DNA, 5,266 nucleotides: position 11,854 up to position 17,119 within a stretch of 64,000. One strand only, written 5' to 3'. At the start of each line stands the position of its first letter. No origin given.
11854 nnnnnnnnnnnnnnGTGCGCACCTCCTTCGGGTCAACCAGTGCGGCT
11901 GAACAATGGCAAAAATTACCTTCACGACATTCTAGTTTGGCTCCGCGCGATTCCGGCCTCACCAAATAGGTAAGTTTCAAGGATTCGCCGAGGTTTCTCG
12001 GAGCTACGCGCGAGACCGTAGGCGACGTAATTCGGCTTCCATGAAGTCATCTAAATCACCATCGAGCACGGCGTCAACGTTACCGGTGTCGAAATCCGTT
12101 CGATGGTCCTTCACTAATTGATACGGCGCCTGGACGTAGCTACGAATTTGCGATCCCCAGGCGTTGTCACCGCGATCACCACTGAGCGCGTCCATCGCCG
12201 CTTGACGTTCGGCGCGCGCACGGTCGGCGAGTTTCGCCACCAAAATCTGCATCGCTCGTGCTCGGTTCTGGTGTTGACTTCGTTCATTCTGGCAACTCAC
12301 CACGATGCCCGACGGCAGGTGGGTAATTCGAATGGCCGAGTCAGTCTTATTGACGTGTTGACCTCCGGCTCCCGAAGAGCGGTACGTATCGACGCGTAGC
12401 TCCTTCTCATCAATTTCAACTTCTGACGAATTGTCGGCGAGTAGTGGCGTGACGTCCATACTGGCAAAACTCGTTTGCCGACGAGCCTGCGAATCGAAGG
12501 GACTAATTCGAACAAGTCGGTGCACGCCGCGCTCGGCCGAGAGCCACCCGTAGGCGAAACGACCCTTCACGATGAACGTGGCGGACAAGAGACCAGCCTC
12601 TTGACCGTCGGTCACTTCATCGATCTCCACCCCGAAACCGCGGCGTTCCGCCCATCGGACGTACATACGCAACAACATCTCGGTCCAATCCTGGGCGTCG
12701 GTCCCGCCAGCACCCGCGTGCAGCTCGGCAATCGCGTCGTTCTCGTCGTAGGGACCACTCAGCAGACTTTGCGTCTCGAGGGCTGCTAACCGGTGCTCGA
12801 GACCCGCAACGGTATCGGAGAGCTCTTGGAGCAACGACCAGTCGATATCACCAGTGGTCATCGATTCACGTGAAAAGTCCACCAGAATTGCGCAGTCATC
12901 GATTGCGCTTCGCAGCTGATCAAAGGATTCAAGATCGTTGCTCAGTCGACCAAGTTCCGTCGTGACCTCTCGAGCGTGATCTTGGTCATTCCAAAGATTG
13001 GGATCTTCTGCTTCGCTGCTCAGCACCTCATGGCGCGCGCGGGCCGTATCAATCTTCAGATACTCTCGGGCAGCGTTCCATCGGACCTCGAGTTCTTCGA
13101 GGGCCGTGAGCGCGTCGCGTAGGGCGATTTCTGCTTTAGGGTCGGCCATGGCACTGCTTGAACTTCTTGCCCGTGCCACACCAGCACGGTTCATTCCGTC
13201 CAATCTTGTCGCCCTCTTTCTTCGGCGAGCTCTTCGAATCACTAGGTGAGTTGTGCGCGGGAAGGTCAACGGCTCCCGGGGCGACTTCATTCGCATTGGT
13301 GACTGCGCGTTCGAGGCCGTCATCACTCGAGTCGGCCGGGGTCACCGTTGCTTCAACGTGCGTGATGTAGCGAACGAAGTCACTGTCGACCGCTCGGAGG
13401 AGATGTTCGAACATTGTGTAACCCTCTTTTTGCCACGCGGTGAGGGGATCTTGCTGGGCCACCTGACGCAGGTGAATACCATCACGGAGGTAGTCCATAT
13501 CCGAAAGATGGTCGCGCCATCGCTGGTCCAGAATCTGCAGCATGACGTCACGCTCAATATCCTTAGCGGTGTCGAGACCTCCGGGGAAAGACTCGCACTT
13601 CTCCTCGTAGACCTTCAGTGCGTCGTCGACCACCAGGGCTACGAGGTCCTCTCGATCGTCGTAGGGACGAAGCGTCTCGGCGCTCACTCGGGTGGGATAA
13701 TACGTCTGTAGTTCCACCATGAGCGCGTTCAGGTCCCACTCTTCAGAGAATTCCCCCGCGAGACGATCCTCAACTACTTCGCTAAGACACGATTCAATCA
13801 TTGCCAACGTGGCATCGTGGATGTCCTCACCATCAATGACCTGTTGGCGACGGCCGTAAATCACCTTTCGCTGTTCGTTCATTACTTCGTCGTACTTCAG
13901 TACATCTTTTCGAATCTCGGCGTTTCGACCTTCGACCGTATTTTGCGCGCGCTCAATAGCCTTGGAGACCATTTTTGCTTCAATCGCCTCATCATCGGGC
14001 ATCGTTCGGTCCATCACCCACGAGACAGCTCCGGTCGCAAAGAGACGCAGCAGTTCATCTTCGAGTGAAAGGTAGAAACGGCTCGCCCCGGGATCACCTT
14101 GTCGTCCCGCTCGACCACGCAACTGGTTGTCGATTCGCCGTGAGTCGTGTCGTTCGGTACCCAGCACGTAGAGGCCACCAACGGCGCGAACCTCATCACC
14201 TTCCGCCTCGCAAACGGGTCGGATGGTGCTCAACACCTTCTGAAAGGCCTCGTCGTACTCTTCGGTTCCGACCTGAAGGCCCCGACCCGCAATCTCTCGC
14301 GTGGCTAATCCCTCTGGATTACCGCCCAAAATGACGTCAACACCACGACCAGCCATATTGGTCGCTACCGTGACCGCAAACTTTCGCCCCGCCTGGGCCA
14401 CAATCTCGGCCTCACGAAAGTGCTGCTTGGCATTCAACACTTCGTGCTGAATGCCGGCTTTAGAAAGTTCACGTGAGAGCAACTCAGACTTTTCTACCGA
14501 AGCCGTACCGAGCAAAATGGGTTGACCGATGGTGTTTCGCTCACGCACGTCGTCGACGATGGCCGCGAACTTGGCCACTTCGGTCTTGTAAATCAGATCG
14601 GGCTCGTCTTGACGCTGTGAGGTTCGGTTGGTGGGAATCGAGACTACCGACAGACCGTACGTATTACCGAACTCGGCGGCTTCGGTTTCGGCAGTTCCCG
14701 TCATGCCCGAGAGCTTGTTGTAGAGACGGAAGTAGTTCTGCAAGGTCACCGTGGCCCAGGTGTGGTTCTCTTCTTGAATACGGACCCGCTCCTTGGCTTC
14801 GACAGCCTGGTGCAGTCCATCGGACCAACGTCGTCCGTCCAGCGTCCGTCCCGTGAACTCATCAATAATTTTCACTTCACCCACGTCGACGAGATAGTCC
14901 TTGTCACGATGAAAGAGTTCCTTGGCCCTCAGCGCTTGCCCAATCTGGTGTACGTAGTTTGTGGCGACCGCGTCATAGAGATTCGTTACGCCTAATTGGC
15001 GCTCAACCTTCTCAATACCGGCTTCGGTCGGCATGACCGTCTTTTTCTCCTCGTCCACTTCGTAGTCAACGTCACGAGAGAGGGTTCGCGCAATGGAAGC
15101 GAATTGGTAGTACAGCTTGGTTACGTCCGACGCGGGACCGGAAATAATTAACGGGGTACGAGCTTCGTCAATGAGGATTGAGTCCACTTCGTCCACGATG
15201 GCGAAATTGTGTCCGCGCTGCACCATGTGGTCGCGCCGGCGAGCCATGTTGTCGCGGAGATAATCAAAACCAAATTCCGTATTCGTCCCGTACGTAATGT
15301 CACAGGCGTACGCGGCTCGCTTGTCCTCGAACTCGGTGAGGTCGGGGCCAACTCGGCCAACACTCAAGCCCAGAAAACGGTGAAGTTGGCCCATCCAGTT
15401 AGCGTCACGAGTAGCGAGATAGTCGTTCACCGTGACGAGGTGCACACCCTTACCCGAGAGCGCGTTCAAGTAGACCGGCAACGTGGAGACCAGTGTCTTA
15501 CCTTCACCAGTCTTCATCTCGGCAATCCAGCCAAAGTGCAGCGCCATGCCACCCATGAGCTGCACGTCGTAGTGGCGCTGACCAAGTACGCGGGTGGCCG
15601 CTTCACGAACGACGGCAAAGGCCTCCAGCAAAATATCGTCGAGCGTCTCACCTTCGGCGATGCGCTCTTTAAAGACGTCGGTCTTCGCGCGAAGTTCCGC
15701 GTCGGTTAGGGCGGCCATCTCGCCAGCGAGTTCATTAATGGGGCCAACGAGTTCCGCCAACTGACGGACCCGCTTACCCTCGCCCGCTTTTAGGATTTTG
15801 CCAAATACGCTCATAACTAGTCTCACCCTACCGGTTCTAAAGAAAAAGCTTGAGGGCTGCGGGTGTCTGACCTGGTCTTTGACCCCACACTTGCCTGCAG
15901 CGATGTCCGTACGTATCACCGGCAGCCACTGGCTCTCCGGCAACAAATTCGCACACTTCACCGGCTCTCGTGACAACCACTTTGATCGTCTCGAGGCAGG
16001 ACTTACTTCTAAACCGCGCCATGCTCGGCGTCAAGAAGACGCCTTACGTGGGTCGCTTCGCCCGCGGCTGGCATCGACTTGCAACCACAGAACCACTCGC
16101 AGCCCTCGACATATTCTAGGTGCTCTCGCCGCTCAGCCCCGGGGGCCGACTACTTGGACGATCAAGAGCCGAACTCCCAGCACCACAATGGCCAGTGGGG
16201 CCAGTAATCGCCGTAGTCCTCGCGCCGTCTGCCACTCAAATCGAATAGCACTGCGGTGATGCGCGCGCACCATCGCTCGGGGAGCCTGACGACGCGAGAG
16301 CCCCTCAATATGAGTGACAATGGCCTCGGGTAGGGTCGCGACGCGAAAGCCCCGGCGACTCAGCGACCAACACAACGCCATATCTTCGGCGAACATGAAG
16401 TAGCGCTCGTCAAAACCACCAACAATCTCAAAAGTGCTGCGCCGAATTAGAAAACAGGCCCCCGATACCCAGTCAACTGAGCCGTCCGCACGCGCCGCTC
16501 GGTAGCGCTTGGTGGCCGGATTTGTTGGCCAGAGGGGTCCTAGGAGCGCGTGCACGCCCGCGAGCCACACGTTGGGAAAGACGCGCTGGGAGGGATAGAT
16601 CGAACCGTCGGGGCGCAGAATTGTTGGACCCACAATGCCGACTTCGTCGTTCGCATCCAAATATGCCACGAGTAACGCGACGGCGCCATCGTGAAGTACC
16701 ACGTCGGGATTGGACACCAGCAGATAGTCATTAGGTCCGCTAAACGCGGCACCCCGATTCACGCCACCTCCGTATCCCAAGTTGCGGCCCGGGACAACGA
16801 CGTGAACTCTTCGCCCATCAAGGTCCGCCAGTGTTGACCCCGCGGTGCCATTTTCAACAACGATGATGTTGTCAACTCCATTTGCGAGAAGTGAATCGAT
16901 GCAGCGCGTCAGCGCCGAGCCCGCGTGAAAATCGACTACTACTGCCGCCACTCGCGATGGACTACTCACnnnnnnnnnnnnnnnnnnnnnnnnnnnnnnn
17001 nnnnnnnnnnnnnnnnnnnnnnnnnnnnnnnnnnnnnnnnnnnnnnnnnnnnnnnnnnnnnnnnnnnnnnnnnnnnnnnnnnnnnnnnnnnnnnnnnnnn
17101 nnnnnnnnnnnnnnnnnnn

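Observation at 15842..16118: Unannotated ~265-nt structured RNA upstream of secA (Ms1/6S-like RNAP-binding candidate)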

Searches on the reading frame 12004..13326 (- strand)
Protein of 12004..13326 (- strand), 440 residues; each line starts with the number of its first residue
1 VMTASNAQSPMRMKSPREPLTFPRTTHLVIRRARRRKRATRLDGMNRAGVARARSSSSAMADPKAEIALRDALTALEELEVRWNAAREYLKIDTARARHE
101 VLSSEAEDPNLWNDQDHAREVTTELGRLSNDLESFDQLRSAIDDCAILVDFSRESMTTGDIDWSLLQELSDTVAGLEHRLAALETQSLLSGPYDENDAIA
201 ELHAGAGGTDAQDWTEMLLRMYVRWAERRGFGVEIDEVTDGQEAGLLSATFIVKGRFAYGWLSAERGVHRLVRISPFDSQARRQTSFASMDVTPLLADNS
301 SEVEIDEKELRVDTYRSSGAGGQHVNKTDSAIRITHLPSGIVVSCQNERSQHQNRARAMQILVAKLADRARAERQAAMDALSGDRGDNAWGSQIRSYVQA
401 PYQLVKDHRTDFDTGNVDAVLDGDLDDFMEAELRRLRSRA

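Call 11: search_protein_families(library=pfam, proteins=[window:12004-13326:-])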
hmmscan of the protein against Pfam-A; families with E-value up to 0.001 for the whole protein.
window:12004-13326:- (440 aa): 3 families
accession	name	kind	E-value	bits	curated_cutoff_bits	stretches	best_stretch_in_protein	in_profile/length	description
PF03462.23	PCRF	-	7.6e-51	173.1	24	1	96-289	2-193/194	PCRF domain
PF00472.26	RF-1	-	1.8e-41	141.2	35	1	301-409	3-116/116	RF-1 domain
PF16326.10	ABC_tran_CTD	-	0.00044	20.8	32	0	91-133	16-58/69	ABC transporter C-terminal domain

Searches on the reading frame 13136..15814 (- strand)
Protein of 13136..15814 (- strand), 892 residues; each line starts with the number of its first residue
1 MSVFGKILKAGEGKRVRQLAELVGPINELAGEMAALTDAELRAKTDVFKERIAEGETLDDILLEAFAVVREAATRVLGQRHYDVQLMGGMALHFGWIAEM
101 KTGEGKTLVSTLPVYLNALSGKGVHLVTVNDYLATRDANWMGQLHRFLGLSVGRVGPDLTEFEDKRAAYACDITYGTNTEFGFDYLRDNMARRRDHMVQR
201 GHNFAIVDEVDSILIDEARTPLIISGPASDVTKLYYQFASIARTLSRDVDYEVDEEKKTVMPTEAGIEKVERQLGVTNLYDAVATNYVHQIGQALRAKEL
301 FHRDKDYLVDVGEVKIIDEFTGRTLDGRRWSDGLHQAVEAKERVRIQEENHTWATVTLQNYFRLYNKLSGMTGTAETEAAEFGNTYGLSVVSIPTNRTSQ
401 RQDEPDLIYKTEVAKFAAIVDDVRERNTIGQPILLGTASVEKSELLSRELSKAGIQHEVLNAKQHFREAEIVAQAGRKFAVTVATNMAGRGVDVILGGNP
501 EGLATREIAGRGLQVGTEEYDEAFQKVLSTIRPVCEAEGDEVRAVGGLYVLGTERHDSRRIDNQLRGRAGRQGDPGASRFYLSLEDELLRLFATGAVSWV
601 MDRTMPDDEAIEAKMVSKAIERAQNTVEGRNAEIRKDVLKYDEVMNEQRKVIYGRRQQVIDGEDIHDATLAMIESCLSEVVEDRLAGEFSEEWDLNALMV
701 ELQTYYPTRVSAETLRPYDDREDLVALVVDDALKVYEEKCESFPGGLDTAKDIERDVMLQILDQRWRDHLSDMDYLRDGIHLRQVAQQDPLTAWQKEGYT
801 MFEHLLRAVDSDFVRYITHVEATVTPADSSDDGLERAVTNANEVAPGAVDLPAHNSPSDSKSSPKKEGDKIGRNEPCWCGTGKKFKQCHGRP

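Call 11: search_protein_families(library=pfam, proteins=[window:13136-15814:-])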
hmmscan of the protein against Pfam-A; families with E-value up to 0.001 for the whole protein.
window:13136-15814:- (892 aa): 6 families
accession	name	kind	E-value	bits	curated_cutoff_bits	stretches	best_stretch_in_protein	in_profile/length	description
PF07517.20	SecA_DEAD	-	3.1e-125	417.7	24.6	1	6-382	3-289/290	SecA DEAD-like domain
PF21090.3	P-loop_SecA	-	4.3e-83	278.4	27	1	400-605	3-201/205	SecA P-loop domain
PF07516.18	SecA_SW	-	2.2e-63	214.4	26.7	1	610-821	1-200/200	SecA Wing and Scaffold domain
PF01043.26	SecA_PP_bind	-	7.4e-40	136.4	23.5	1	232-339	3-110/110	SecA preprotein cross-linking domain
PF02810.21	SEC-C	-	9.4e-10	38.6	20.4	1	873-891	1-19/19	SEC-C motif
PF00270.35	DEAD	-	0.00077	19.7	26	0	97-215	18-131/167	DEAD/DEAH box helicase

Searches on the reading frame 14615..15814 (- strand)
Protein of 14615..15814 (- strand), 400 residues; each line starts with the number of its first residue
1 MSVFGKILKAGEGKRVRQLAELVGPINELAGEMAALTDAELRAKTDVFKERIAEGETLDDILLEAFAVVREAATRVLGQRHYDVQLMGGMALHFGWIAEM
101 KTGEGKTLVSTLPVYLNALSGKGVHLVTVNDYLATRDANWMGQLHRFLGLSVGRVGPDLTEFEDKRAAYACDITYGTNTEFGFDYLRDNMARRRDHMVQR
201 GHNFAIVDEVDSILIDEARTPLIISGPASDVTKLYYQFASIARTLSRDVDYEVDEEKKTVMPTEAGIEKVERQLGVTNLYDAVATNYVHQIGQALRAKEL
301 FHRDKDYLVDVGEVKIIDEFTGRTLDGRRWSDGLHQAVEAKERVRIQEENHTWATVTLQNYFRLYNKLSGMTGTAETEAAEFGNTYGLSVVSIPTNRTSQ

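Call 17: find_related_loci(query=window:14615-15814:-, collection=genome_contigs, flank=3000)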
Query window:14615-15814:- (400 aa) in genome_contigs; peptide patterns used: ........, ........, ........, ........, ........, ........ (x = any residue, [..] = any of these).
600 stretches matched a pattern (row limit reached: there are more); 583 encode a relative of the query (tblastn E <= 1e-3); the best 80 are kept; 80 distinct loci.
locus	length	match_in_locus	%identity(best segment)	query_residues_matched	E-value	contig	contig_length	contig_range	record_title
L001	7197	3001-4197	91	1-399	0e+0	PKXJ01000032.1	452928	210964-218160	MAG: Acidimicrobiaceae bacterium isolate palsa_652 73.20120500_P26.10_contig_3, whole genome shotgun sequence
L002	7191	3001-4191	91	1-397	0e+0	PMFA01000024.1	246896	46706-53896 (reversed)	MAG: Acidimicrobiaceae bacterium isolate bog_723 73.20120600_S3M.5_contig_44, whole genome shotgun sequence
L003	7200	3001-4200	91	1-400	0e+0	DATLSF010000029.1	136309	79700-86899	MAG TPA_asm: Acidimicrobiales bacterium isolate SMAG_U13923 k141_244166, whole genome shotgun sequence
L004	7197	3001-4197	90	1-399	0e+0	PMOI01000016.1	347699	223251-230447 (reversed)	MAG: Acidimicrobiaceae bacterium isolate palsa_458 73.20110600_P1M.18_contig_702, whole genome shotgun sequence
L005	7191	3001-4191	90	1-397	0e+0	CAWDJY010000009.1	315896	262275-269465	MAG: uncultured Acidimicrobiaceae bacterium isolate MFD04780.bin.1.60 genome assembly, contig: contig_2697, whole genome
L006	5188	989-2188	90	1-400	0e+0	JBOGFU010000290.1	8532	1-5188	MAG: Acidimicrobiales bacterium isolate TC-S_metawrap_bin.240 k127_4482372, whole genome shotgun sequence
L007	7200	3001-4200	90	1-400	0e+0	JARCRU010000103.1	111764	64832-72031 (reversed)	MAG: Actinomycetota bacterium isolate Porcupine7 k141_31604, whole genome shotgun sequence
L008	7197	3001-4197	90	1-399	0e+0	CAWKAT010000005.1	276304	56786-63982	MAG: uncultured Acidimicrobiaceae bacterium isolate MFD04540.bin.1.79 genome assembly, contig: contig_13087, whole genom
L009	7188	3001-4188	90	1-396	0e+0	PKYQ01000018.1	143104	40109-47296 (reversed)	MAG: Acidimicrobiaceae bacterium isolate palsa_641 73.20120500_P17.2_contig_195, whole genome shotgun sequence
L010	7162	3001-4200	89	1-400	0e+0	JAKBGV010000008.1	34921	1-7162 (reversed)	MAG: Actinomycetes bacterium isolate DBS1-1.bin97 NODE_1877_length_34921_cov_12.646520, whole genome shotgun sequence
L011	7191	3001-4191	89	1-397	0e+0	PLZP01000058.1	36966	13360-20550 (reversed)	MAG: Acidimicrobiaceae bacterium isolate palsa_741 73.20120700_P3D.131_contig_114503, whole genome shotgun sequence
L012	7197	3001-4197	89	1-399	0e+0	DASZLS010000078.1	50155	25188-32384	MAG TPA_asm: Acidimicrobiales bacterium isolate SMAG_U5871 k141_2050324, whole genome shotgun sequence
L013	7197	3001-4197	89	1-399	0e+0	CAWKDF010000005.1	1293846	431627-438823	MAG: uncultured Acidimicrobiaceae bacterium isolate MFD05512.bin.2.147 genome assembly, contig: contig_4506, whole genom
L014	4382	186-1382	89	1-399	0e+0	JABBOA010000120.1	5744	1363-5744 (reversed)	MAG: Acidobacteria bacterium isolate G2_27 NODE_6935_length_5744_cov_18.8842, whole genome shotgun sequence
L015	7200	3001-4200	89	1-400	0e+0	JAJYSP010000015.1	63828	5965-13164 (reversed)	MAG: Actinomycetes bacterium isolate DX1.bin53 NODE_578_length_63828_cov_4.037032, whole genome shotgun sequence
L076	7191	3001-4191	77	1-397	0e+0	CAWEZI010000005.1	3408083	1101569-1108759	MAG: uncultured Acidimicrobiaceae bacterium isolate MFD06092.bin.1.148 genome assembly, contig: contig_9193, whole genom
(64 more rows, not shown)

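Call 41: search_protein_families(library=pfam, proteins=[L076:2485-2850:+, L076:768-1847:+], max_evalue=0.01)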
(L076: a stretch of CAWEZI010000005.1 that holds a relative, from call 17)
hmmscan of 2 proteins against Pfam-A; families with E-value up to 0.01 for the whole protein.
L076:2485-2850:+ (121 aa): 1 family
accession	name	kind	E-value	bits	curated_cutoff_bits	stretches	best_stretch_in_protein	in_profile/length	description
PF02482.25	Ribosomal_S30AE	-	3.9e-12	47.2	23.7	1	12-97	10-87/88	Sigma 54 modulation protein / S30EA ribosomal protein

L076:768-1847:+ (359 aa): 2 families
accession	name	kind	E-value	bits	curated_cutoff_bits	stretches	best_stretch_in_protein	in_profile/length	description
PF10432.14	bact-PGI_C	-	9e-44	149.5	24.5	1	204-353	3-150/151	Bacterial phospho-glucose isomerase C-terminal SIS domain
PF01380.27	SIS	-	1.6e-05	25.1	25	1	54-132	6-88/131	SIS domain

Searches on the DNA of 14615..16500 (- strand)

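Call 4: search_rna_families(source=window, start=15500, end=16500, threshold=evalue, max_evalue=1, show_alignments=2)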
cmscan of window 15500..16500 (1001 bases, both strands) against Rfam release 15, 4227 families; matches with E-value up to 1: 1.
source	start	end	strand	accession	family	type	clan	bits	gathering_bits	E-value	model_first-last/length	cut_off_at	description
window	15858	16101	-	RF03072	raiA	Cis-reg; riboswitch;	-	144.4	101.3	1.5e-37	1-209/209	no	raiA RNA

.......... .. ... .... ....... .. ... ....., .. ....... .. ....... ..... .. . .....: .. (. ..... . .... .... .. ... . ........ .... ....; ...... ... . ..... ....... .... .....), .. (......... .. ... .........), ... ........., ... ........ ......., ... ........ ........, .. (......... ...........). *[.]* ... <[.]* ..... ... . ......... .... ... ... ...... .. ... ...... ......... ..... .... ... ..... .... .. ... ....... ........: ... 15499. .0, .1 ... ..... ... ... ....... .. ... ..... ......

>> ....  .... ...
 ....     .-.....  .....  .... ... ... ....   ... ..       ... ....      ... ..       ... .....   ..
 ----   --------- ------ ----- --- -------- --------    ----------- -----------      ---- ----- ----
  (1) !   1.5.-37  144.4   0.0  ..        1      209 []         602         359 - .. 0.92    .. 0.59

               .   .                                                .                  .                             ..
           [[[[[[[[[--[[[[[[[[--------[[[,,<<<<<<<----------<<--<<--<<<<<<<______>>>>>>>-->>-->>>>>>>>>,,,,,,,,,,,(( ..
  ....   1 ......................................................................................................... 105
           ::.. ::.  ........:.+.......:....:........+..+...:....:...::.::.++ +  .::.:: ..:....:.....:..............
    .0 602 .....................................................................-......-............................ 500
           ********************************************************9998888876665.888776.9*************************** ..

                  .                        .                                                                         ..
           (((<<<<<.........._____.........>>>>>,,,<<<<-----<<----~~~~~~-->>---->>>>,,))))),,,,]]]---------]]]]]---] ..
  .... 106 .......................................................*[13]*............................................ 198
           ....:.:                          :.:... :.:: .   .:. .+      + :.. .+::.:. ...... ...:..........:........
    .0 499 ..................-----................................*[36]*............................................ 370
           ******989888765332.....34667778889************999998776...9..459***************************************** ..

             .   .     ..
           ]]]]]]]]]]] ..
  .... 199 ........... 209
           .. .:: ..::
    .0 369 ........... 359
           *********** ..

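Call 43: search_rna_families(sources=[L029, L048, L058, L062, L072, L078, L002, L025, L076, L030, L008, L017, L024, L026, L007, L032, L037, L055, L067, L080], threshold=gathering)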
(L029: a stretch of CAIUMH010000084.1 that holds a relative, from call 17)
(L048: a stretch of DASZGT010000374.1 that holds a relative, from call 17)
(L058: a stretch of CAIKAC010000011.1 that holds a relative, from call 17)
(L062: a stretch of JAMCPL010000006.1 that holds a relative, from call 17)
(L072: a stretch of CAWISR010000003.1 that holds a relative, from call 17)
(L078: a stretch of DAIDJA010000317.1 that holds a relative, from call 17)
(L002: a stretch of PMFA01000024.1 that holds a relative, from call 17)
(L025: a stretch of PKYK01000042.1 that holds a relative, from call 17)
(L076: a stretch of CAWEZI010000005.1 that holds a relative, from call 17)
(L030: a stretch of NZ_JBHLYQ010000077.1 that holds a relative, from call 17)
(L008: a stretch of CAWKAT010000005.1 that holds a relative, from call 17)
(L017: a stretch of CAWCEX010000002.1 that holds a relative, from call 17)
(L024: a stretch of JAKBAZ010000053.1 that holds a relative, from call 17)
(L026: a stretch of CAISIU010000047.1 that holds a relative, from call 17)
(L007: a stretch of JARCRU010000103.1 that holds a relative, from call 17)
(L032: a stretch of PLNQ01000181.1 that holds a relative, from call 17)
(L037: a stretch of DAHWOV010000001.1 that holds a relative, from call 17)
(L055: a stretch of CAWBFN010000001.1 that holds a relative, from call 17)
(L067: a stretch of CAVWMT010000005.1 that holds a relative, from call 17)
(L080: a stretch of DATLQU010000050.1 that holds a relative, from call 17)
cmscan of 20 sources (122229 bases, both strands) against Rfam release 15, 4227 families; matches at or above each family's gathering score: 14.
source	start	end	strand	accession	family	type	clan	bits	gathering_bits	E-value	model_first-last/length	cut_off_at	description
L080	2251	2524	+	RF03072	raiA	Cis-reg; riboswitch;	-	153.8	101.3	4e-38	1-209/209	no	raiA RNA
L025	2714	2957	+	RF03072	raiA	Cis-reg; riboswitch;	-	152.5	101.3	9.1e-38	1-209/209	no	raiA RNA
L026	1471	1694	+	RF03072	raiA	Cis-reg; riboswitch;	-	151.7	101.3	1.6e-37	1-209/209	no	raiA RNA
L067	2134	2402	+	RF03072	raiA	Cis-reg; riboswitch;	-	151.6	101.3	1.6e-37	1-209/209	no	raiA RNA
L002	2713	2957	+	RF03072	raiA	Cis-reg; riboswitch;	-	148.8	101.3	1e-36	1-209/209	no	raiA RNA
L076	2102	2368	+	RF03072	raiA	Cis-reg; riboswitch;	-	146.1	101.3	5.8e-36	1-209/209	no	raiA RNA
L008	2779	2958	+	RF03072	raiA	Cis-reg; riboswitch;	-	143.4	101.3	3.5e-35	1-209/209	no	raiA RNA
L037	2695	2948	+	RF03072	raiA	Cis-reg; riboswitch;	-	141.3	101.3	1.3e-34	1-209/209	no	raiA RNA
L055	2670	2935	+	RF03072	raiA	Cis-reg; riboswitch;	-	138.2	101.3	9.7e-34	1-209/209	no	raiA RNA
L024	2784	2957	+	RF03072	raiA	Cis-reg; riboswitch;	-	137.8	101.3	1.3e-33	1-209/209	no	raiA RNA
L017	2781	2959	+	RF03072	raiA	Cis-reg; riboswitch;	-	133.6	101.3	1.9e-32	1-209/209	no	raiA RNA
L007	2782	2958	+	RF03072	raiA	Cis-reg; riboswitch;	-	133.1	101.3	2.6e-32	1-209/209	no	raiA RNA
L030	2673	2925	+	RF03072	raiA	Cis-reg; riboswitch;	-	120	101.3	1.3e-28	1-209/209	no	raiA RNA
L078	1033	1116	-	RF00005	tRNA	Gene; tRNA;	CL00001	58.5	29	8.9e-10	1-71/71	no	tRNA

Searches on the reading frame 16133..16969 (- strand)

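Call 11: search_protein_families(library=pfam, proteins=[window:16133-16969:-])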
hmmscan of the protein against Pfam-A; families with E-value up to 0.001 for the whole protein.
window:16133-16969:- (278 aa): 5 families
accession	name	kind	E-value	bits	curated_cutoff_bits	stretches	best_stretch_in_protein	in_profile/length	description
PF13641.12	Glyco_tranf_2_3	-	1.3e-19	71.6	27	1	5-239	2-226/230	Glycosyltransferase like family 2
PF00535.33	Glycos_transf_2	-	3.8e-12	46.9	23.3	1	15-180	8-164/168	Glycosyl transferase family 2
PF13506.12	Glyco_transf_21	-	4.4e-07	30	21.7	1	150-226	85-159/174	Glycosyl transferase family 21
PF12804.13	NTP_transf_3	-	7e-05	23.5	27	1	13-110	20-117/160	MobA-like NTP transferase domain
PF13632.12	Glyco_trans_2_3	-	0.00016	22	27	1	165-220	70-122/198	Glycosyl transferase family group 2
